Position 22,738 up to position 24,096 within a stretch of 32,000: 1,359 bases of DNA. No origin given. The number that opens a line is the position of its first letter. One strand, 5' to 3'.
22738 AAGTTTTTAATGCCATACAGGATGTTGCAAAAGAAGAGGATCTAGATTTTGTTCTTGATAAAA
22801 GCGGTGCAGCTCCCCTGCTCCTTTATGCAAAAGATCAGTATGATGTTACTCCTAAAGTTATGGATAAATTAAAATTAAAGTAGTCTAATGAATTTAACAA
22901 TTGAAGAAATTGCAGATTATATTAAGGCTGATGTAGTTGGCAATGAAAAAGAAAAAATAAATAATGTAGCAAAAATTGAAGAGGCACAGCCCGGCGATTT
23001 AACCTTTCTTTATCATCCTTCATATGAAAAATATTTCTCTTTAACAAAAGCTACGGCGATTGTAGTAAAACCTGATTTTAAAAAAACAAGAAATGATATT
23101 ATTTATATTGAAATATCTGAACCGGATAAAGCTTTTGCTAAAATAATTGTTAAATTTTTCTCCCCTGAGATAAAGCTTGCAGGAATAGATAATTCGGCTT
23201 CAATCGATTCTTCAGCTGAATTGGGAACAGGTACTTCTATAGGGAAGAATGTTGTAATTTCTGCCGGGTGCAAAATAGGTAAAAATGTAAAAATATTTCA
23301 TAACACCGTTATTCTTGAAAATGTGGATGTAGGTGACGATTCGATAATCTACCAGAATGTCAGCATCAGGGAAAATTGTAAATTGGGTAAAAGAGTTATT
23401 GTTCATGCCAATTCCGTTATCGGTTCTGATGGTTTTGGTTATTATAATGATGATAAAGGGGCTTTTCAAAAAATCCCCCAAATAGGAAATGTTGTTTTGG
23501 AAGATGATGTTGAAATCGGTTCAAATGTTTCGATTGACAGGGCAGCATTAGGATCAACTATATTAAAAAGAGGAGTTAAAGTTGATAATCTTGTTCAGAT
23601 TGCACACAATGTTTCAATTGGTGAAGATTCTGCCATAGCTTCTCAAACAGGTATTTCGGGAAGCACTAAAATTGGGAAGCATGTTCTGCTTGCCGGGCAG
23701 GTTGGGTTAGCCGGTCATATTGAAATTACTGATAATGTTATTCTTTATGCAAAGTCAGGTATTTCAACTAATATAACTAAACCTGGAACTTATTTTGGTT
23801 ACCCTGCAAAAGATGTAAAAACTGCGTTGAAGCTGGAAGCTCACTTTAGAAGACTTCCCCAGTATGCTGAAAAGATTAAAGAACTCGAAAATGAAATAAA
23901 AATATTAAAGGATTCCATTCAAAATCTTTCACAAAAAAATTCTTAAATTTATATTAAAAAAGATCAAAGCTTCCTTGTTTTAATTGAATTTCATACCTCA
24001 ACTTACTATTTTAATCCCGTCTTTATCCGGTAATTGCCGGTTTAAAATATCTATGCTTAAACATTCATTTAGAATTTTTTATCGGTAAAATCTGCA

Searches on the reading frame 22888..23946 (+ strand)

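Call 71: search_protein_families(library=pfam, proteins=[window:22888-23946:+], max_evalue=0.001)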
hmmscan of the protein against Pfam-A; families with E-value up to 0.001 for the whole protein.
window:22888-23946:+ (352 aa): 5 families
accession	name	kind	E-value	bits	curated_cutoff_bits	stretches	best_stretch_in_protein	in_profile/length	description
PF00132.30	Hexapep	-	5e-29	99.2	27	4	127-160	1-34/36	Bacterial transferase hexapeptide (six repeats)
PF04613.19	LpxD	-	6.4e-17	61.6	30.8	1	23-87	3-68/70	UDP-3-O-[3-hydroxymyristoyl] glucosamine N-acyltransferase, LpxD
PF25084.1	LbH_EIF2B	-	1.2e-13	51.4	54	1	101-180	13-101/105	EIF2B subunit epsilon LbH domain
PF21711.3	DCTN5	-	9.1e-05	22.6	40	0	76-145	69-137/182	Dynactin subunit 5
PF25087.1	GMPPB_C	-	0.00018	21.6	39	0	105-181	6-80/110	GMPPB C-terminal domain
